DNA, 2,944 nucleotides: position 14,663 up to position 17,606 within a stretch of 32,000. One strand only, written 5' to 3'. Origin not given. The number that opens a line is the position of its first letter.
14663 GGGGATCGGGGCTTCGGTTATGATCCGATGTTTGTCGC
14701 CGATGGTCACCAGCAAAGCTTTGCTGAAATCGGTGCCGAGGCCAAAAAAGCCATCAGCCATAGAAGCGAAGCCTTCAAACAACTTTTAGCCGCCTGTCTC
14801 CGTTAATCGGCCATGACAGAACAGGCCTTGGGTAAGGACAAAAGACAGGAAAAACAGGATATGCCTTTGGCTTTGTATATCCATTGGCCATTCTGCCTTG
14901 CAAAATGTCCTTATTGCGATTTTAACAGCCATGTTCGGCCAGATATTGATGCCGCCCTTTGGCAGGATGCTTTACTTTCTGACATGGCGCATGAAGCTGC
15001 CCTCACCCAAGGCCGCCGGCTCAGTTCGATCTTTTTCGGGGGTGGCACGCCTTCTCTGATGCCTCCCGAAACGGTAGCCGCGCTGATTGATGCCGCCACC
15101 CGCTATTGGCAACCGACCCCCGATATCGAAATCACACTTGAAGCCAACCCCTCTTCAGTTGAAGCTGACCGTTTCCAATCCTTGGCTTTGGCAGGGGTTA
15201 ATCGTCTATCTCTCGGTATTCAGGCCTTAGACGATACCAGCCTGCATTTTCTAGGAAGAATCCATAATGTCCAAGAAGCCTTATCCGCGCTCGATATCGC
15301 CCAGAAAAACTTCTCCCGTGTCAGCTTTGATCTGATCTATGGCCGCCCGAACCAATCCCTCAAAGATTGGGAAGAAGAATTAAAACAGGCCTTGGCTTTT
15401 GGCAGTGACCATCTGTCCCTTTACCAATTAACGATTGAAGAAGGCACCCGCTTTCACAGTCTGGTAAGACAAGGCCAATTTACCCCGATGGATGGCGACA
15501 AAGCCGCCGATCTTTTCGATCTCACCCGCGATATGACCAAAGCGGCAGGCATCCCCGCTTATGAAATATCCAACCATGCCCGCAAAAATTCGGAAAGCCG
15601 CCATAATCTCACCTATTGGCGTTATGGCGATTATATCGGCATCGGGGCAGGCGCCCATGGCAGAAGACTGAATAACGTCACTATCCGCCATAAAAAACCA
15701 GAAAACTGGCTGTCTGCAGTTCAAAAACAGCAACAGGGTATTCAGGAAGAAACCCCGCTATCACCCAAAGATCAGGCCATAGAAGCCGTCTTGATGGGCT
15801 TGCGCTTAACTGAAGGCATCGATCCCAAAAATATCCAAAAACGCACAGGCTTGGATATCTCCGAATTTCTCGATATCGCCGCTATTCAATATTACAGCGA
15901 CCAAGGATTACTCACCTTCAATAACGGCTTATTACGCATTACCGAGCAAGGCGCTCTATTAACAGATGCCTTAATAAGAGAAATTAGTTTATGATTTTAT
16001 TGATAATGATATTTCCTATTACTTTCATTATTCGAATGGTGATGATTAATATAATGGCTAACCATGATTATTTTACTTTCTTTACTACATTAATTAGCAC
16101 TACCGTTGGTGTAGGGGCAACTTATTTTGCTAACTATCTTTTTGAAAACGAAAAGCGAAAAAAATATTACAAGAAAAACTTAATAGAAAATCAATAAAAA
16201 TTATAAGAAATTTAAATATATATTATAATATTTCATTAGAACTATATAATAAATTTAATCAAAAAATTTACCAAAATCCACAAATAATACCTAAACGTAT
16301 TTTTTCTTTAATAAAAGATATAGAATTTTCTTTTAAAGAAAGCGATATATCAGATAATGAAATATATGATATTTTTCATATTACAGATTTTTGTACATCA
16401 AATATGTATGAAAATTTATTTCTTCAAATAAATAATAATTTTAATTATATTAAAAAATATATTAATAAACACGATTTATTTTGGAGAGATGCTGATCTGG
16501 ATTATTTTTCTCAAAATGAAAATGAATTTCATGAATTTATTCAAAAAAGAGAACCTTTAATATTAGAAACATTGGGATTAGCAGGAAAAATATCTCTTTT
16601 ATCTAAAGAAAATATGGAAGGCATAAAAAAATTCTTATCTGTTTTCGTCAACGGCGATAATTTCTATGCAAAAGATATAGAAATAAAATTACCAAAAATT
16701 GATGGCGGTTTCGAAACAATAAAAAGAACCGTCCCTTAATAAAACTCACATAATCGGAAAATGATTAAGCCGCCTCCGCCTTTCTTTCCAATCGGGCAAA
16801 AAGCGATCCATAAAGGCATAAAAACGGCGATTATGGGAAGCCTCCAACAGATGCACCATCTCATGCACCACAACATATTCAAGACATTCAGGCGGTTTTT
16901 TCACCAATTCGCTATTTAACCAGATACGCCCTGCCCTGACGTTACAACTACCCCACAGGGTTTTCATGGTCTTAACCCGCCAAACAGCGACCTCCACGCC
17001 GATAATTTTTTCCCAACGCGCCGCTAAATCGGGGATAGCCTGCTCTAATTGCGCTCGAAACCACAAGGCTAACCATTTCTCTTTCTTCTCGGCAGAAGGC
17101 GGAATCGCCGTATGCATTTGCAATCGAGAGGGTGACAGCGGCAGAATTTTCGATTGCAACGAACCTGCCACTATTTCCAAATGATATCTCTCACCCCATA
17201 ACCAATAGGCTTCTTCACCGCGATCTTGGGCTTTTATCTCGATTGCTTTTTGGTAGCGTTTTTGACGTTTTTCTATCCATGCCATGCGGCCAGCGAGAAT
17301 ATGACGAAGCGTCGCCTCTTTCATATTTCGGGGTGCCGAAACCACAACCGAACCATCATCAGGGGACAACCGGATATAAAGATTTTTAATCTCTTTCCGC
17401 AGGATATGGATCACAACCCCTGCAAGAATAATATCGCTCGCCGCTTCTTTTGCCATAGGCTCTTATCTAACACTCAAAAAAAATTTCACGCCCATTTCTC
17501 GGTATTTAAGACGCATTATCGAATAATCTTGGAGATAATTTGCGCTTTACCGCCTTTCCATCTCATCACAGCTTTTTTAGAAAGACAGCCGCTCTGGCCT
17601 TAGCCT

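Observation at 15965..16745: Compositionally foreign ~0.75 kb insert fitted exactly between convergent core genes; encodes an orphan membrane-anchored protein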

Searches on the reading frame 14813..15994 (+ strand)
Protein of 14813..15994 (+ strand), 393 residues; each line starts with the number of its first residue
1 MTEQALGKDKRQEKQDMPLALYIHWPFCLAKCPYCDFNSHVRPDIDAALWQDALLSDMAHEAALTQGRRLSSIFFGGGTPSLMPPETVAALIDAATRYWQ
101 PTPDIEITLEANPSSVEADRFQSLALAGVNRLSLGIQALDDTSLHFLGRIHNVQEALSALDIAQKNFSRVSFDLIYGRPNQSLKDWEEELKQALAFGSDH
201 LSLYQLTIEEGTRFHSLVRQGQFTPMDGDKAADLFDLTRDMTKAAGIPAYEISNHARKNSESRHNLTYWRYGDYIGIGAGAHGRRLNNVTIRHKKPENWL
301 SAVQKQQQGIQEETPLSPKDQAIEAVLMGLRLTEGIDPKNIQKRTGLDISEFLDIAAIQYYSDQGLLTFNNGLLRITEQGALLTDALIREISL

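Call 7: search_protein_families(library=pfam, proteins=[window:14813-15994:+], max_evalue=1)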
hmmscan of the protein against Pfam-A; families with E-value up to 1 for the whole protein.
window:14813-15994:+ (393 aa): 4 families
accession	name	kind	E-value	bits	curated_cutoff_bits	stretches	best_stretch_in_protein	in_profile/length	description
PF04055.27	Radical_SAM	-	8.1e-24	85.1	29.5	1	22-191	1-164/166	Radical SAM superfamily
PF06969.22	HemN_C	-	2.1e-16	60.2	24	1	316-383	1-67/67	HemN C-terminal domain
PF16199.10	Radical_SAM_C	-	0.01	16.3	31.9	1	201-234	4-37/85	Radical_SAM C-terminal domain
PF00306.32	ATP-synt_ab_C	-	0.052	14.3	27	1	189-230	21-62/126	ATP synthase alpha/beta chain, C terminal domain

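Call 10: search_protein_families(library=ncbifam, proteins=[window:14813-15994:+], max_evalue=1)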
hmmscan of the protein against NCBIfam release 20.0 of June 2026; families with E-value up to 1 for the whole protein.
window:14813-15994:+ (393 aa): 25 families
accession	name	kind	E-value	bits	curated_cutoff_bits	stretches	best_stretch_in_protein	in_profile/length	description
NF005133.0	PRK06582.1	equivalog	7.9e-116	387.3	597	1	16-388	9-385/390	coproporphyrinogen III oxidase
TIGR00539.1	hemN_rel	equivalog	7.4e-93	311.5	205.4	1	20-354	2-333/361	radical SAM family heme chaperone HemW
TIGR04107.1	rSAM_HutW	equivalog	3.4e-57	194.2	400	1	11-389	32-412/419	heme anaerobic degradation radical SAM methyltransferase ChuW/HutW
NF006067.1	PRK08208.1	equivalog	1e-48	166.3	380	1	11-388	28-411/427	STM4012 family radical SAM protein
TIGR00538.1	hemN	equivalog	1.4e-41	142.8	324.95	2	11-205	42-239/454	oxygen-independent coproporphyrinogen III oxidase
NF004567.0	PRK05904.1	equivalog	2.5e-41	142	355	1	20-339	8-311/353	coproporphyrinogen III oxidase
TIGR03994.1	rSAM_HemZ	equivalog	1.4e-36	126.5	321.4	1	16-252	82-320/401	coproporphyrinogen dehydrogenase HemZ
NF006385.0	PRK08629.1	equivalog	2.3e-31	109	355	1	11-390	45-412/439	coproporphyrinogen III oxidase family protein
NF006060.0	PRK08207.1-3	equivalog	3.1e-23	82.3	653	1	11-251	142-390/477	coproporphyrinogen III oxidase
NF006064.0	PRK08207.2-2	equivalog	6e-23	81.6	504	1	17-216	143-348/465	coproporphyrinogen III oxidase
NF006061.0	PRK08207.1-4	equivalog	3.7e-20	72.2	702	1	19-246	174-406/501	coproporphyrinogen III oxidase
NF006066.0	PRK08207.2-5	equivalog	2.9e-19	69.1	1117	1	6-216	180-394/518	coproporphyrinogen III oxidase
NF006065.0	PRK08207.2-4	equivalog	2.5e-16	59.7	922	1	19-251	169-409/484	coproporphyrinogen III oxidase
TIGR04419.1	no_iron_rSAM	equivalog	6.2e-15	55.6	300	1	106-355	78-327/378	HemN-related non-iron pseudo-SAM protein PsgB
NF006062.0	PRK08207.1-5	equivalog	1.5e-14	53.7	1007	1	14-254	144-392/476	coproporphyrinogen III oxidase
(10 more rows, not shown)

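Call 12: find_related_loci(query=window:14813-15994:+, collection=genome_contigs, flank=6000)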
Query window:14813-15994:+ (393 aa) in genome_contigs; peptide patterns used: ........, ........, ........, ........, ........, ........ (x = any residue, [..] = any of these).
600 stretches matched a pattern (row limit reached: there are more); 526 encode a relative of the query (tblastn E <= 1e-3); the best 80 are kept; 80 distinct loci.
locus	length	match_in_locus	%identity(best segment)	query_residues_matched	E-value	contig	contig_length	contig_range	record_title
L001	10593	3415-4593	94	1-393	0e+0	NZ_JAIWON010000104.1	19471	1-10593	MAG: Zymomonas sp. isolate W26 contig-93_2731, whole genome shotgun sequence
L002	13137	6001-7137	84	15-393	0e+0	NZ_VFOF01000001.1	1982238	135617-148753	Zymomonas mobilis strain AN0101 Ga0314526_11, whole genome shotgun sequence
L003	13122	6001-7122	64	18-391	6e-165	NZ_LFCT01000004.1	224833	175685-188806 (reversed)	Sphingobium estronivorans strain AXB contig4, whole genome shotgun sequence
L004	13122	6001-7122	64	18-391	2e-163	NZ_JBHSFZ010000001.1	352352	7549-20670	Sphingobium tyrosinilyticum strain CGMCC 1.16225 velvet_auto_105_1, whole genome shotgun sequence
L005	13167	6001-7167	62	3-391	3e-163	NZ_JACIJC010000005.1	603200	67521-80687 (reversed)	Sphingobium boeckii strain DSM 25079 Ga0373333_05, whole genome shotgun sequence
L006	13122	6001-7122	63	18-391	5e-163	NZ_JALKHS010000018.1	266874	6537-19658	Sphingobium agri strain MAH-33 platanus_K_25_97_18, whole genome shotgun sequence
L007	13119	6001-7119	65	19-391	2e-162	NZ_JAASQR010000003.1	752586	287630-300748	Sphingobium vermicomposti strain DSM 21299 Ga0373322_03, whole genome shotgun sequence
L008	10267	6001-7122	63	18-391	2e-162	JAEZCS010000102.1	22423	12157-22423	MAG: Proteobacteria bacterium isolate OH_CBrB_261 k127_644084, whole genome shotgun sequence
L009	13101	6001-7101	63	18-391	8e-162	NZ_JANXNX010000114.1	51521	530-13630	MAG: Sphingomonas sp. isolate 341R_concoct_196 341R_k141_1054353, whole genome shotgun sequence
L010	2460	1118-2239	63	18-391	3e-172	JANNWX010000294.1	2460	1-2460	MAG: Sphingomonadales bacterium isolate VAR_34_metabat_299 VAR_34_k141_103682, whole genome shotgun sequence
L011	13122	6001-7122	64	18-391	4e-161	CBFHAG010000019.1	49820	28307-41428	MAG TPA_asm: uncultured Sphingobium sp. isolate SRR29654727_binner123_Refined_9 genome assembly, contig: ERZ27252556.62,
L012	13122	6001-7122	65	18-391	3e-161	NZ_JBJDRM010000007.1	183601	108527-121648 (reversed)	Sphingobium sp. ZW T5_29 ZW_T5_29_contig_007, whole genome shotgun sequence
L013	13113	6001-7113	63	18-388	9e-161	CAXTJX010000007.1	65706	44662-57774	MAG TPA_asm: uncultured Sphingomonas sp. isolate public_SRR11456921_metawrap_bin.25 genome assembly, contig: public_SRR1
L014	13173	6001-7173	62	8-393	2e-160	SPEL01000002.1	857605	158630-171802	MAG: Sphingobium sp. isolate GV_Bin_3 Contig_000000000916, whole genome shotgun sequence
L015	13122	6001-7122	64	18-391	2e-160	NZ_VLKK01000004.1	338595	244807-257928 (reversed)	Sphingobium wenxiniae strain CGMCC 1.7748 IQ35DRAFT_scaffold00004.4, whole genome shotgun sequence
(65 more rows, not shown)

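Call 20: find_encoding_contigs(protein=window:14813-15994:+, flank=3000, max_places=10)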
Protein window:14813-15994:+ (393 aa): 4 contigs read that carry it; 2 places shown.
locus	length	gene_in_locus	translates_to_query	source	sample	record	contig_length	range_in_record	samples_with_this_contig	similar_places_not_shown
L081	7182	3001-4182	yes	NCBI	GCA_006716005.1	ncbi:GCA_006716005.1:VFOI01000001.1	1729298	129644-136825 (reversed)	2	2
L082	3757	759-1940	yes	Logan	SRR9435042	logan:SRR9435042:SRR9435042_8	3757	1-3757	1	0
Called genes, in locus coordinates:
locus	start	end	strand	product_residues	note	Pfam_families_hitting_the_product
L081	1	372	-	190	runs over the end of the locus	PF01025:GrpE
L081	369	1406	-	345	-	PF01628:HrcA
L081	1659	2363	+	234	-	PF01138:RNase_PH, PF03725:RNase_PH_C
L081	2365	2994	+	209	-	PF01725:Ham1p_like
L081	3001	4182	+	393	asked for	PF04055:Radical_SAM, PF06969:HemN_C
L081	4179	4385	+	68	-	-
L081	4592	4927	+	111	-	-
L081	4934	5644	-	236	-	PF01863:YgjP-like, PF10263:SprT-like (weak)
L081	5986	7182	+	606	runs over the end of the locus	PF00258:Flavodoxin_1, PF00667:FAD_binding_1, PF00175:NAD_binding_1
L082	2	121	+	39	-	?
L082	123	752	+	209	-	PF01725:Ham1p_like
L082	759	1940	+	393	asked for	PF04055:Radical_SAM, PF06969:HemN_C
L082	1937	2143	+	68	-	-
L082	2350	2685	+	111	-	-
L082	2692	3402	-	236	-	PF01863:YgjP-like, PF10263:SprT-like (weak)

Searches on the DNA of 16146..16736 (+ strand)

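Call 47: search_dna_similar(query=L091:1-4948:+, collection=plasmids, mode=near, max_rows=10)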
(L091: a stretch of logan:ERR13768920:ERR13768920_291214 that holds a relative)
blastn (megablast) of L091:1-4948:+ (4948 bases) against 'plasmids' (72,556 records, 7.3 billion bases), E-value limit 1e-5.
Records with a match: 6; places in all: 8; records where one place covers at least 80% of the query: 0.
Best place of each record, by identity: 90-95% 1; 80-90% 3; 60-80% 2.
By first word of the organism name: Gluconobacter 6.
By predicted mobility (MOB-suite, as given by PLSDB): non-mobilizable 4; mobilizable 1; conjugative 1.
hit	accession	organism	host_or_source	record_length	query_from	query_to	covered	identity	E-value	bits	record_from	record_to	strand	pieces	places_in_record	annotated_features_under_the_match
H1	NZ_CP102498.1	Gluconobacter oxydans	mixed culture,fruits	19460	2527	3211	14%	78.8%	1e-122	449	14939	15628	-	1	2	helix-turn-helix domain-containing protein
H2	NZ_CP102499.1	Gluconobacter oxydans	mixed culture,fruits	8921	2527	3211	14%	78.8%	1e-122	449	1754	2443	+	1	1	helix-turn-helix domain-containing protein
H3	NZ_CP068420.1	Gluconobacter sphaericus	single cell,Campbell Early grape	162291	4370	4937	11%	90.7%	0e+0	756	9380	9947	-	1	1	type II toxin-antitoxin system PemK/MazF family toxin | antitoxin MazE family protein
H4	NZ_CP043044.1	Gluconobacter thailandicus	Triticum aestivum,leaf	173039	4366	4937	12%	89.7%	0e+0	728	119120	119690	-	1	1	type II toxin-antitoxin system PemK/MazF family toxin | antitoxin MazE family protein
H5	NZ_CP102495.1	Gluconobacter oxydans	mixed culture,fruits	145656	4366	4937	12%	89.2%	0e+0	712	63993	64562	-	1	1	type II toxin-antitoxin system PemK/MazF family toxin | antitoxin MazE family protein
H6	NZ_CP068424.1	Gluconobacter sphaericus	single cell,Campbell Early grape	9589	4368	4702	7%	88.7%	2e-110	409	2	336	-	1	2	type II toxin-antitoxin system PemK/MazF family toxin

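Call 72: search_dna_similar(query=L093:1-8365:+, collection=plasmids, mode=near, max_rows=8)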
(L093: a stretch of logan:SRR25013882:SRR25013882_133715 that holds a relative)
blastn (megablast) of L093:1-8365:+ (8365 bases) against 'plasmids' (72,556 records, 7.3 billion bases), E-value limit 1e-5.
Records with a match: 20; places in all: 37; records where one place covers at least 80% of the query: 0.
Best place of each record, by identity: 90-95% 2; 80-90% 18.
By first word of the organism name: Acetobacter 18; Phaeobacter 1; Gluconobacter 1.
By predicted mobility (MOB-suite, as given by PLSDB): mobilizable 14; non-mobilizable 4; conjugative 2.
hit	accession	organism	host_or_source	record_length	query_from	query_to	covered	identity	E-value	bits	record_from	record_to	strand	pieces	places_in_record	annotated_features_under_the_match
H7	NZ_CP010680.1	Phaeobacter gallaeciensis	cell culture,clam larvae aquaculture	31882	3816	6378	31%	80.2%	0e+0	1914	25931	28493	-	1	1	dcm: DNA (cytosine-5-)-methyltransferase | MvaI/BcnI family restriction endonuclease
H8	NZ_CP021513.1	Acetobacter pasteurianus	cell culture,food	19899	1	8365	27%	86.3%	0e+0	2444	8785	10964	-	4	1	ParA family protein | helix-turn-helix domain-containing protein | ribbon-helix-helix domain-containing protein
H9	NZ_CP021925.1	Acetobacter pasteurianus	cell culture,food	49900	5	8365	27%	85.7%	0e+0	2359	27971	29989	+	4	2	ParA family protein | helix-turn-helix domain-containing protein | ribbon-helix-helix domain-containing protein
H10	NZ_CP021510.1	Acetobacter pasteurianus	cell culture,food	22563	5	8363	26%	85.9%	0e+0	2323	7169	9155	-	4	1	ParA family protein | helix-turn-helix domain-containing protein | ribbon-helix-helix domain-containing protein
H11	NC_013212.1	Acetobacter pasteurianus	-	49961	5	8365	23%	85.8%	0e+0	1999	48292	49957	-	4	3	ParA family protein | helix-turn-helix domain-containing protein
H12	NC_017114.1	Acetobacter pasteurianus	-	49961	5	8365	23%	85.8%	0e+0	1999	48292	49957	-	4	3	ParA family protein | helix-turn-helix domain-containing protein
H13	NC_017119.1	Acetobacter pasteurianus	-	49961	5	8365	23%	85.8%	0e+0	1999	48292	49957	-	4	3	ParA family protein | helix-turn-helix domain-containing protein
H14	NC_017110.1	Acetobacter pasteurianus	-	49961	5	8365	23%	85.8%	0e+0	1999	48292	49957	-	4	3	ParA family protein | helix-turn-helix domain-containing protein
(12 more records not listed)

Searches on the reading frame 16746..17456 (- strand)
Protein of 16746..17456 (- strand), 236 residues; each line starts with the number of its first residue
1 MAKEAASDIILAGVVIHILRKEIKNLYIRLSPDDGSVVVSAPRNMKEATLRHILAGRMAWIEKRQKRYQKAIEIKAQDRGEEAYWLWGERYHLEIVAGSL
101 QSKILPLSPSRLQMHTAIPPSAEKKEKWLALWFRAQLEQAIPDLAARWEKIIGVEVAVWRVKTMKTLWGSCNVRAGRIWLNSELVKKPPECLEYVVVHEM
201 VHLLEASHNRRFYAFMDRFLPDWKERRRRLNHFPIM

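Call 7: search_protein_families(library=pfam, proteins=[window:16746-17456:-], max_evalue=1)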
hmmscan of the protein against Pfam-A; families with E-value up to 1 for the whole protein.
window:16746-17456:- (236 aa): 3 families
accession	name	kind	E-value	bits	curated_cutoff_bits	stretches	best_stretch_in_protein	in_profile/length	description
PF01863.23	YgjP-like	-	1.4e-61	208.6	26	1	27-232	2-206/207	YgjP-like, metallopeptidase domain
PF10263.15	SprT-like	-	2.5e-06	27.8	25.6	1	158-205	24-74/108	SprT-like family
PF08325.16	WLM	-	0.0026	18.3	26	1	192-218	83-109/190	WLM domain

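Call 10: search_protein_families(library=ncbifam, proteins=[window:16746-17456:-], max_evalue=1)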
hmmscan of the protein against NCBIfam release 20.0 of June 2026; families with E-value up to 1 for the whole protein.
window:16746-17456:- (236 aa): 1 family
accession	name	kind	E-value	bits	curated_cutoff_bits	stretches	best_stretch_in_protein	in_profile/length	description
NF010544.0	PRK13934.1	equivalog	0.06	12.4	325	1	60-92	184-216/266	stationary phase survival protein SurE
